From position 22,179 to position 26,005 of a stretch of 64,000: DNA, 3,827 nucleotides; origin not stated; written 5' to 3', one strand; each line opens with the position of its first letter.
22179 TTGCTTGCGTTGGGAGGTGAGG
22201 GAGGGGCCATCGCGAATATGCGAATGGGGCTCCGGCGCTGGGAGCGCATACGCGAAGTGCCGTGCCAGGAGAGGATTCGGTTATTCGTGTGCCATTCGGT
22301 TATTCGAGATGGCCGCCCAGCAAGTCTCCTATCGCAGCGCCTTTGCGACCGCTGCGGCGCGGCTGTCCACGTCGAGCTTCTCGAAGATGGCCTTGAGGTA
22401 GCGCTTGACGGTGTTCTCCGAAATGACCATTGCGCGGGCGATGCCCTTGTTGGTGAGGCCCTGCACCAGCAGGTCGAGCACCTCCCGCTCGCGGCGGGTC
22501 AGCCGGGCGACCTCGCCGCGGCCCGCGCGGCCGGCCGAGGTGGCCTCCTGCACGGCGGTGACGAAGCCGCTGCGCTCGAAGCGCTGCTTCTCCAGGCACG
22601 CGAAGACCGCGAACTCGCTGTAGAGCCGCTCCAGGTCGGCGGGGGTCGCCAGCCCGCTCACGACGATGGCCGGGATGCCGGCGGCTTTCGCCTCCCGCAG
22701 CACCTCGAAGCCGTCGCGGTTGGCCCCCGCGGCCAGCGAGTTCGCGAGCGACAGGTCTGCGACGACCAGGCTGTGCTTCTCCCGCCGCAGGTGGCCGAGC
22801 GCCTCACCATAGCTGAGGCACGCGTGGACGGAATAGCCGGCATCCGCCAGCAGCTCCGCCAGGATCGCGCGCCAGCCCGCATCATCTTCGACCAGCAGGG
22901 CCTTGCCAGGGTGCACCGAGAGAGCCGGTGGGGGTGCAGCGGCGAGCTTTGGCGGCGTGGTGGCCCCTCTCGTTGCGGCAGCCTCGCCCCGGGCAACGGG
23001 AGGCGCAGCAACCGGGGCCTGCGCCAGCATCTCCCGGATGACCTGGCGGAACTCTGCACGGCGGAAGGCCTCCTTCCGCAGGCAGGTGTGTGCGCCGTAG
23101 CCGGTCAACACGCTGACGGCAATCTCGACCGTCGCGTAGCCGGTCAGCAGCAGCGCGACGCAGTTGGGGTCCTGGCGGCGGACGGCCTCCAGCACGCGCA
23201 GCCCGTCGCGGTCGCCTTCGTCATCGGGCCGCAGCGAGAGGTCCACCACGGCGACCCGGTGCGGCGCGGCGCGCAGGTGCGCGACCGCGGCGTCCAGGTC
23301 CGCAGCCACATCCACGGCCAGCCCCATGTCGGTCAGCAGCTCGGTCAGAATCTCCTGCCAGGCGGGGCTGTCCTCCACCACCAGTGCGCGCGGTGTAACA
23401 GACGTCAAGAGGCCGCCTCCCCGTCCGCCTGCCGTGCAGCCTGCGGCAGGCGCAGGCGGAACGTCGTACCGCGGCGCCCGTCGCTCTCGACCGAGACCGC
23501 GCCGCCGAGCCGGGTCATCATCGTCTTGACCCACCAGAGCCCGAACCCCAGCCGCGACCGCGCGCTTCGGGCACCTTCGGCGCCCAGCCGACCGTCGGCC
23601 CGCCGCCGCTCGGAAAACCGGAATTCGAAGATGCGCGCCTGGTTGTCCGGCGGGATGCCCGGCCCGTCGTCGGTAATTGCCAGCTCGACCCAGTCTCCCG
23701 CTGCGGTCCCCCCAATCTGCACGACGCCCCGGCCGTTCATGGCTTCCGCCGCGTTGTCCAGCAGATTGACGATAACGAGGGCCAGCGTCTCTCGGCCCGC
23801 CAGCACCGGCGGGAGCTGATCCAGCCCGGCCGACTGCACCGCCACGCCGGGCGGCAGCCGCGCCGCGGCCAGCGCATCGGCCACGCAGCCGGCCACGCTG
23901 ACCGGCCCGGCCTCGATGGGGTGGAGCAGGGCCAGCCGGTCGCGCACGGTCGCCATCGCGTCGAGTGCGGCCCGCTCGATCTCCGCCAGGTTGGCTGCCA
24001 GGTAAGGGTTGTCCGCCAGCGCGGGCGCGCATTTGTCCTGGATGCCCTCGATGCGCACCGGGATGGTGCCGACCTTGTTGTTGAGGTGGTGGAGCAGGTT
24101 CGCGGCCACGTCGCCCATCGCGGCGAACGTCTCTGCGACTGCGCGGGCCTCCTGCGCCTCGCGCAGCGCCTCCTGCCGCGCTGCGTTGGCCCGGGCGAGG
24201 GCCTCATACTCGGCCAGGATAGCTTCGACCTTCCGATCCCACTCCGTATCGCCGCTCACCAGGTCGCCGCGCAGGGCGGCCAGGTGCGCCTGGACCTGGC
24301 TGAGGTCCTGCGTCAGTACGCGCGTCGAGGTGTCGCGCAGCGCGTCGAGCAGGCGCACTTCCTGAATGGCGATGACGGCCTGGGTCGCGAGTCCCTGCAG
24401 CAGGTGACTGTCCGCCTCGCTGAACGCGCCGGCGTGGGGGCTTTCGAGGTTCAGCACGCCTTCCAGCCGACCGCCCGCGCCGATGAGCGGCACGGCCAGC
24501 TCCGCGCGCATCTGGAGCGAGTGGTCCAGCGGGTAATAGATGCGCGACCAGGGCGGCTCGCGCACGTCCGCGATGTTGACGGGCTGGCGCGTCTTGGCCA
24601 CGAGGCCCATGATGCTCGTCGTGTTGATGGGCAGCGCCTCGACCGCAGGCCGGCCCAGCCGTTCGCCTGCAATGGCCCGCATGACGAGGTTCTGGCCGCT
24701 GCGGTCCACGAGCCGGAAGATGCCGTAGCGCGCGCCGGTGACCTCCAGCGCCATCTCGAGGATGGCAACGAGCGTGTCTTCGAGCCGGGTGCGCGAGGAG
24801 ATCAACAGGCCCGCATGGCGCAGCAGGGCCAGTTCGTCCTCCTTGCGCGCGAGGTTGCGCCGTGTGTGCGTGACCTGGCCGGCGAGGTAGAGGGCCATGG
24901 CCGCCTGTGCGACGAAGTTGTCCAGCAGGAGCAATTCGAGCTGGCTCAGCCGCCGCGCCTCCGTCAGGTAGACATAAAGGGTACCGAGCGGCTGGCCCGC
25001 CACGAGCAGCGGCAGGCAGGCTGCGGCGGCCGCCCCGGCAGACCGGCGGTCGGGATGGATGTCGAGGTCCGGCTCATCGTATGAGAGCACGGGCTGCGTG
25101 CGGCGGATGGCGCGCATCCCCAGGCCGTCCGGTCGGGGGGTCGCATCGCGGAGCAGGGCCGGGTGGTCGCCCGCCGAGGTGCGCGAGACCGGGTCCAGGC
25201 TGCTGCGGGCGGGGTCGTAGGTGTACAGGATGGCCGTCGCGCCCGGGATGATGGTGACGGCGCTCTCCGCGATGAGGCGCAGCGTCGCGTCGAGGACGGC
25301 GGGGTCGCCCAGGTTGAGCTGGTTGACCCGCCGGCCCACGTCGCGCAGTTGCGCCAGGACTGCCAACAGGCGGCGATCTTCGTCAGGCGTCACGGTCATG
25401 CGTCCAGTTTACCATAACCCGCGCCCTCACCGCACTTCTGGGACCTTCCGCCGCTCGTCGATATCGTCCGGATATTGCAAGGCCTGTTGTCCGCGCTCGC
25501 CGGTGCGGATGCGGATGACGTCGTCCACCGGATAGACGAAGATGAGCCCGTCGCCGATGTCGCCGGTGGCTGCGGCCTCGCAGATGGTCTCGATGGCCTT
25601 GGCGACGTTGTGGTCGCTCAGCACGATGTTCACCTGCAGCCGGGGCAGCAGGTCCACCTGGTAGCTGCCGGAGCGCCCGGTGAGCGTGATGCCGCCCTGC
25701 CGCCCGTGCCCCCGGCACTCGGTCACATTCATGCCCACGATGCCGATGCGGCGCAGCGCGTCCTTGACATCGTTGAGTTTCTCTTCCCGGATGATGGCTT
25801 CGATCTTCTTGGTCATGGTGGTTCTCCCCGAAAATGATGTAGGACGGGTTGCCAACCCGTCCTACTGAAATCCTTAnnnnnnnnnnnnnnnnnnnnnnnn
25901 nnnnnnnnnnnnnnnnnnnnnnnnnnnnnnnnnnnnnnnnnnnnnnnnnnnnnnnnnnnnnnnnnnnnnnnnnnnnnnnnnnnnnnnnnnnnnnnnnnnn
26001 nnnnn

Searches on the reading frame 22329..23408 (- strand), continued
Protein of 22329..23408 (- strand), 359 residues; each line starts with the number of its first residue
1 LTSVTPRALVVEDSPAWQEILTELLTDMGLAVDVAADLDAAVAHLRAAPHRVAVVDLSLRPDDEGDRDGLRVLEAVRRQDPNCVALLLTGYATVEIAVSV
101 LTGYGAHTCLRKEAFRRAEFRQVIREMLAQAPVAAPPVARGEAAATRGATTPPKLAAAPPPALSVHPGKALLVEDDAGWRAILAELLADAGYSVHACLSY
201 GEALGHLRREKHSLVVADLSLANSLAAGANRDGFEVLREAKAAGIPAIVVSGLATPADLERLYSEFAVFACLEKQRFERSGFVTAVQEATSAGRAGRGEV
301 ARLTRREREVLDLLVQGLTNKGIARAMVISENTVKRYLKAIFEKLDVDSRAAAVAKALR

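Call 54: find_encoding_contigs(protein=P0038, flank=10000, max_places=1)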
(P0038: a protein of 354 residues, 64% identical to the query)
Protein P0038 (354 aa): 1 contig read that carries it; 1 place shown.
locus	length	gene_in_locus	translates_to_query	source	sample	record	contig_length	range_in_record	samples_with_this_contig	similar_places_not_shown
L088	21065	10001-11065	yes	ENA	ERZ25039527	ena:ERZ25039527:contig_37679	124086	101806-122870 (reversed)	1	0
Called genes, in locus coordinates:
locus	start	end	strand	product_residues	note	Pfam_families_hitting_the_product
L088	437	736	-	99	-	-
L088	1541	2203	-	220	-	-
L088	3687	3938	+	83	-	-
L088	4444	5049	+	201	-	PF07730:HisKA_3, PF13581:HATPase_c_2 (weak), PF02518:HATPase_c, PF13589:HATPase_c_3 (weak)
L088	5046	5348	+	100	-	PF00072:Response_reg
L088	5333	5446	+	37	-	-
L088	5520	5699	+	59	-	PF00196:GerE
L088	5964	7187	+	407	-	PF00909:Ammonium_transp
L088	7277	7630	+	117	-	PF00543:P-II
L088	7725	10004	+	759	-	PF01590:GAF, PF13185:GAF_2, PF01590:GAF, PF13185:GAF_2, PF13492:GAF_3, PF01590:GAF, PF13185:GAF_2, PF02518:HATPase_c, +2 more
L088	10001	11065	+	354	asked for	PF00072:Response_reg, PF00196:GerE, PF08281:Sigma70_r4_2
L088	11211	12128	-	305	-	PF08240:ADH_N, PF00107:ADH_zinc_N, PF13602:ADH_zinc_N_2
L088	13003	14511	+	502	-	PF04715:, PF00425:Chorismate_bind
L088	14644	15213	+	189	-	PF00117:GATase, PF07722:Peptidase_C26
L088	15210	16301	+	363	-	PF02885:Glycos_trans_3N, PF00591:Glycos_transf_3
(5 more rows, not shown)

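Call 55: find_encoding_contigs(protein=P0062, flank=10000, max_places=1)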
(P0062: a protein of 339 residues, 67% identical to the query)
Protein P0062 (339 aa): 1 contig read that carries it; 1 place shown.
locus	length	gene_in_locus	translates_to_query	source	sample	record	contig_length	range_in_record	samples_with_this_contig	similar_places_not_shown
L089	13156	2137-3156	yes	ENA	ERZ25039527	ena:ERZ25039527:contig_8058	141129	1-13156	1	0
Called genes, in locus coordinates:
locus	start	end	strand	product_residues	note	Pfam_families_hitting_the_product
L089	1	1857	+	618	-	?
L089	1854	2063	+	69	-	-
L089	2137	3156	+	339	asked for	PF00072:Response_reg, PF00196:GerE, PF08281:Sigma70_r4_2 (weak)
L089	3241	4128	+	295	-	PF13650:Asp_protease_2 (weak), PF13975:gag-asp_proteas (weak)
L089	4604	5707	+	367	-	PF04715:, PF00425:Chorismate_bind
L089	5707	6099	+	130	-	PF00425:Chorismate_bind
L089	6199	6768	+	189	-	PF00117:GATase, PF07722:Peptidase_C26 (weak)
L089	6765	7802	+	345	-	PF02885:Glycos_trans_3N, PF00591:Glycos_transf_3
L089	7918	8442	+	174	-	PF00218:IGPS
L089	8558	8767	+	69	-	PF00218:IGPS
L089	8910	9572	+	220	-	PF00697:PRAI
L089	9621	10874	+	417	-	PF00291:PALP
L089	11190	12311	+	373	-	PF00290:Trp_syntA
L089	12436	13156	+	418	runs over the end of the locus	PF07736:CM_1, PF00800:PDT, PF01842:ACT (weak)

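Call 56: find_encoding_contigs(protein=P0080, flank=10000, max_places=1)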
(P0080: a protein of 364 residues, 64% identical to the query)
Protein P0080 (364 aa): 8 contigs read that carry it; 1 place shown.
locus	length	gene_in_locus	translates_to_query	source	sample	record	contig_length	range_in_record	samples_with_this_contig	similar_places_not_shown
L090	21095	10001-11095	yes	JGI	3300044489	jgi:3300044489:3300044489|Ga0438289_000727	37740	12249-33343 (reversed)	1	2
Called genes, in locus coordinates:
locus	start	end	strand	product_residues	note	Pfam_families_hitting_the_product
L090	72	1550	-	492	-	PF13416:SBP_bac_8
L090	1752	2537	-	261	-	PF03328:HpcH_HpaI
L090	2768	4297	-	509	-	PF13660:DUF4147, PF05161:MOFRL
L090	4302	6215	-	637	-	PF02730:AFOR_N, PF01314:AFOR_C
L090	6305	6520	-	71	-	PF02597:ThiS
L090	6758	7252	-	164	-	PF03692:CxxCxxCC (weak)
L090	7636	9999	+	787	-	PF13185:GAF_2, PF01590:GAF, PF13185:GAF_2, PF13492:GAF_3, PF13185:GAF_2 (weak), PF02518:HATPase_c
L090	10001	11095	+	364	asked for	PF00072:Response_reg, PF00196:GerE, PF08281:Sigma70_r4_2 (weak)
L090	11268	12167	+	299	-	PF00701:DHDPS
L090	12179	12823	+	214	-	PF01081:Aldolase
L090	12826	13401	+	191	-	PF14512:TM1586_NiRdase (faint), PF00881:Nitroreductase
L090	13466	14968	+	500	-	PF16586:DUF5060, PF13204:Apiosidase, PF18310:DUF5605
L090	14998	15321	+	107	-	PF01909:NTP_transf_2, PF18765:Polbeta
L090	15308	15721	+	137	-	PF05168:HEPN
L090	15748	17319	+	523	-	PF00370:FGGY_N, PF02782:FGGY_C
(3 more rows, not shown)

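Call 57: find_encoding_contigs(protein=P0105, flank=10000, max_places=1)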
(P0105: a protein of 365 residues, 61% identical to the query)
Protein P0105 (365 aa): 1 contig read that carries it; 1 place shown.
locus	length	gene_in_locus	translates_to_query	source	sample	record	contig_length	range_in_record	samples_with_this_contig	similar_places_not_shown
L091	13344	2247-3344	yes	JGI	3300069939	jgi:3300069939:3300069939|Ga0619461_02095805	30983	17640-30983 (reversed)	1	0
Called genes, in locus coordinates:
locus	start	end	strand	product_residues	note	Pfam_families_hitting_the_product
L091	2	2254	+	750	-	?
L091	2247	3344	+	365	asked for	PF00072:Response_reg, PF00196:GerE, PF08281:Sigma70_r4_2 (weak)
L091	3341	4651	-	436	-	-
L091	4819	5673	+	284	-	PF00583:Acetyltransf_1, PF13673:Acetyltransf_10, PF13508:Acetyltransf_7, PF08445:FR47 (weak)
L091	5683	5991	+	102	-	PF01909:NTP_transf_2, PF18765:Polbeta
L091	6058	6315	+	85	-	PF01934:HepT-like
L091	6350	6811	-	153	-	PF00472:RF-1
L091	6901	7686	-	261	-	-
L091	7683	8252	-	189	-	PF11290:DUF3090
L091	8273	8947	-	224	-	PF00300:His_Phos_1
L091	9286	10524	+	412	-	PF13173:AAA_14, PF13635:DUF4143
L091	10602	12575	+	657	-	PF19864:Radical_SAM_N2, PF04055:Radical_SAM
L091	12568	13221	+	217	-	PF10105:DUF2344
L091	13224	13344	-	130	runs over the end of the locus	PF13728:TraF (weak), PF00085:Thioredoxin, PF00578:AhpC-TSA (faint), PF13098:Thioredoxin_2 (faint)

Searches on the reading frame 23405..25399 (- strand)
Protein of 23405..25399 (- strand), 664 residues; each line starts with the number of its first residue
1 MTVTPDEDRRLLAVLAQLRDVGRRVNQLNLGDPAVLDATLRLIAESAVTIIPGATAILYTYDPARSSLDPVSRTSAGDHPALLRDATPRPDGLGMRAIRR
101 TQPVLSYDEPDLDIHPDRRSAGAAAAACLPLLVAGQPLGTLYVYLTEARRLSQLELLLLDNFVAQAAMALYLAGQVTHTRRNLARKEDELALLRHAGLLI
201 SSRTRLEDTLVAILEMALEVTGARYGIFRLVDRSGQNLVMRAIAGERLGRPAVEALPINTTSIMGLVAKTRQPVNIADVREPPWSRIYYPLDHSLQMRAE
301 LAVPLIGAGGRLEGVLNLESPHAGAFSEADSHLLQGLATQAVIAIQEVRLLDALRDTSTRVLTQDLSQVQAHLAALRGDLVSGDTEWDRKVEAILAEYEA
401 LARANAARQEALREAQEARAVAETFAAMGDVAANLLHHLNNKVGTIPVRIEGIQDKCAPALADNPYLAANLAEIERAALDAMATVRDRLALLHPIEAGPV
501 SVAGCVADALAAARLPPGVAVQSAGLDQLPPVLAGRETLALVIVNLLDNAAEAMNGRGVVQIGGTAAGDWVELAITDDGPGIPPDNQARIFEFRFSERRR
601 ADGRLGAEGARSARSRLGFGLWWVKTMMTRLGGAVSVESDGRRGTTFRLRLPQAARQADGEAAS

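Call 7: search_protein_families(library=pfam, proteins=[window:23405-25399:-])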
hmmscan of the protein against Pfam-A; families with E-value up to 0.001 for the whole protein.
window:23405-25399:- (664 aa): 4 families
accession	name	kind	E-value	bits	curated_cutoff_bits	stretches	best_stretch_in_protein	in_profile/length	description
PF13185.12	GAF_2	-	5.7e-33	114.4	28.6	2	205-346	3-136/136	GAF domain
PF01590.32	GAF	-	3.9e-27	95.8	22.4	2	206-345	2-133/133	GAF domain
PF02518.31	HATPase_c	-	2e-21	76.9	26.4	1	537-654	4-110/111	Histidine kinase-, DNA gyrase B-, and HSP90-like ATPase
PF13492.12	GAF_3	-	3.7e-16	60.2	27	1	206-346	2-128/129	GAF domain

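Call 45: search_protein_families(library=pfam, proteins=[window:23405-25399:-], max_evalue=1)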
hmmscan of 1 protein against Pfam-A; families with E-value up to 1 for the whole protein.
window:23405-25399:- (664 aa): 7 families
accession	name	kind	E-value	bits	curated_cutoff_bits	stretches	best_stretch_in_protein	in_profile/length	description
PF13185.12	GAF_2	-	5.7e-33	114.4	28.6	2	205-346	3-136/136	GAF domain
PF01590.32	GAF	-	3.9e-27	95.8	22.4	2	206-345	2-133/133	GAF domain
PF02518.31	HATPase_c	-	2e-21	76.9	26.4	1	537-654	4-110/111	Histidine kinase-, DNA gyrase B-, and HSP90-like ATPase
PF13492.12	GAF_3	-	3.7e-16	60.2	27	2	206-346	2-128/129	GAF domain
PF13589.12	HATPase_c_3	-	0.011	16.2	25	1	540-623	4-79/137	Histidine kinase-, DNA gyrase B-, and HSP90-like ATPase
PF13581.12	HATPase_c_2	-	0.038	14.4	27.4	1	550-650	43-126/127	Histidine kinase-like ATPase domain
PF19688.4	DUF6189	-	0.095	13.4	25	1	220-281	7-68/102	Family of unknown function (DUF6189)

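Call 46: search_protein_families(library=ncbifam, proteins=[window:23405-25399:-], max_evalue=0.001)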
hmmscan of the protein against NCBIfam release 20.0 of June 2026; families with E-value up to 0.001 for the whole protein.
window:23405-25399:- (664 aa): 51 families (the best 25 are shown)
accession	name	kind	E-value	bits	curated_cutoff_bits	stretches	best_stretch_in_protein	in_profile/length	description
NF008468.0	PRK11360.1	equivalog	5.3e-18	64.7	646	1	413-657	381-612/616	two-component system sensor histidine kinase AtoS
NF007688.0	PRK10364.1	equivalog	1.9e-17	63.2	479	1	410-659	222-457/460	two-component system sensor histidine kinase ZraS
NF010411.0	PRK13837.1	equivalog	1.8e-15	56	647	1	407-658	428-680/828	two-component system VirA-like sensor kinase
NF046044.1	PnpS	equivalog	2e-15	56.7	400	1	534-652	281-390/390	two-component system histidine kinase PnpS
TIGR02916.1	PEP_his_kin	equivalog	2.4e-15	56.1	300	1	405-652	452-679/679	XrtA/PEP-CTERM system histidine kinase PrsK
NF038348.1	T2SS_HK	subfamily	1.9e-14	53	450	1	529-652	462-572/574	histidine kinase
NF006800.0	PRK09303.1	equivalog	3.8e-14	52.4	342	1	528-654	262-378/383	histidine kinase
TIGR02938.1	nifL_nitrog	equivalog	1.6e-12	46.8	242.45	1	414-648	262-489/494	nitrogen fixation negative regulator NifL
TIGR01386.1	cztS_silS_copS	subfamily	3.7e-12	46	292.55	1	541-652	356-457/457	heavy metal sensor histidine kinase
NF008298.1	PRK11086.1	subfamily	5.2e-12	45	520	1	538-655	423-527/529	DcuS/MalK family sensor histidine kinase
NF033792.0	ActS_PrrB_HisK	equivalog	6.7e-12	45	350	1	405-652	179-418/423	ActS/PrrB/RegB family redox-sensitive histidine kinase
NF008312.0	PRK11100.1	equivalog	8.3e-12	44.7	356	1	532-654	363-475/477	two-component system sensor histidine kinase CreC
NF041832.1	near_NosP_CTERM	subfamily_domain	1.3e-11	44.2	400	1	538-659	120-231/370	NahK/ErcS family hybrid sensor histidine kinase/response regulator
NF047874.1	MASE3_PAS_HK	subfamily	9.9e-11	41.1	560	1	542-655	523-627/655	MASE3 domain-containing sensor histidine kinase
NF041777.1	sens_FixL_Rhizob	equivalog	1.5e-10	40.4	850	1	409-655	243-483/485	sensor protein FixL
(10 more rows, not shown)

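Call 66: search_solved_structures(query=window:23405-25399:-, max_evalue=0.001, show_alignments=0)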
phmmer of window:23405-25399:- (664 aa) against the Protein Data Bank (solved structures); distinct sequences matched with E-value up to 0.001: 19.
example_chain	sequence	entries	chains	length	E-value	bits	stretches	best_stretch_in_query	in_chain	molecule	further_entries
9qq6_A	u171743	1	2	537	9.8e-11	44.2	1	417-655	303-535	histidine kinase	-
9jfj_A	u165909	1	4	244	2.5e-10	42.9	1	419-657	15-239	Sensor histidine kinase ZraS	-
4gcz_A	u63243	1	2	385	2.4e-07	33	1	409-654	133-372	Blue-light photoreceptor, Sensor protein fixL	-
6qrj_A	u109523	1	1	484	4.2e-07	32.2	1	496-658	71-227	Hybrid kinase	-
8a7f_A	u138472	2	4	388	4.2e-07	32.2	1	408-654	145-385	Putative Sensory box protein,Sensor protein FixL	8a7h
8a3u_A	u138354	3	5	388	4.2e-07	32.2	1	408-654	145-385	Putative Sensory box protein,Sensor protein FixL | Putative Sensory box protein,Putative Sensory box protein,Sensor protein FixL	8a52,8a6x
2vzw_A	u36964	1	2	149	7.7e-07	31.3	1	205-353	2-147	PROBABLE HISTIDINE KINASE RESPONSE REGULATOR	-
5idj_A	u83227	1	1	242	9.8e-07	31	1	422-603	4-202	Histidine kinase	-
4ynr_A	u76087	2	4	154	1.9e-06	30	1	204-351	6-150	Redox sensor histidine kinase response regulator DevS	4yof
2w3d_A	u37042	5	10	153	2.8e-06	29.5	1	206-351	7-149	TWO COMPONENT SENSOR HISTIDINE KINASE DEVS (GAF FAMILY PROTEIN)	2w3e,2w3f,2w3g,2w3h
2y79_A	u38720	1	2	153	3.8e-06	29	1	206-351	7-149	REDOX SENSOR HISTIDINE KINASE RESPONSE REGULATOR DEVS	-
2y8h_A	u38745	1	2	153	5.3e-06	28.6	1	206-351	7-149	TWO COMPONENT SENSOR HISTIDINE KINASE DEVS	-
6lgq_C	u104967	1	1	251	6.3e-06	28.3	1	539-655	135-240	Histidine kinase KdpD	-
6blk_C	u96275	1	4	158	1.4e-05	27.1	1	536-638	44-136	Signal transduction histidine-protein kinase/phosphatase mprB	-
8dvq_A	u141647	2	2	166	4.5e-05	25.5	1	536-654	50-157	Sensor protein VanS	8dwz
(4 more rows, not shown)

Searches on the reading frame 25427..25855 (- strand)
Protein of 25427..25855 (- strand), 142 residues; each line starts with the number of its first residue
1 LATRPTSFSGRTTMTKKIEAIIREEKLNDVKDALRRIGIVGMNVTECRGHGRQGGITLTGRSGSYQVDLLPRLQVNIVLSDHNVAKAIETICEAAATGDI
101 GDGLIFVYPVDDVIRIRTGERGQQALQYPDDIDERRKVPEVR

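Call 7: search_protein_families(library=pfam, proteins=[window:25427-25855:-])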
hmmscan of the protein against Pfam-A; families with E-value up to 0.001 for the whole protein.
window:25427-25855:- (142 aa): 1 family
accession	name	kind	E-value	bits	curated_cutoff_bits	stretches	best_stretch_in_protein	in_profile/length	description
PF00543.27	P-II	-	2.3e-28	99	25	1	16-120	2-102/102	Nitrogen regulatory protein P-II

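Call 46: search_protein_families(library=ncbifam, proteins=[window:25427-25855:-], max_evalue=0.001)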
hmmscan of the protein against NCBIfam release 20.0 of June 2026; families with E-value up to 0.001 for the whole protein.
window:25427-25855:- (142 aa): 2 families
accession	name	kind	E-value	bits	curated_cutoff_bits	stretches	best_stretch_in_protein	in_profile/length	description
NF008111.0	PRK10858.1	equivalog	2.2e-33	115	202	1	16-125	2-111/112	nitrogen regulatory protein P-II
NF007946.0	PRK10665.1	equivalog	2.3e-27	96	181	1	16-126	2-112/112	P-II family nitrogen regulator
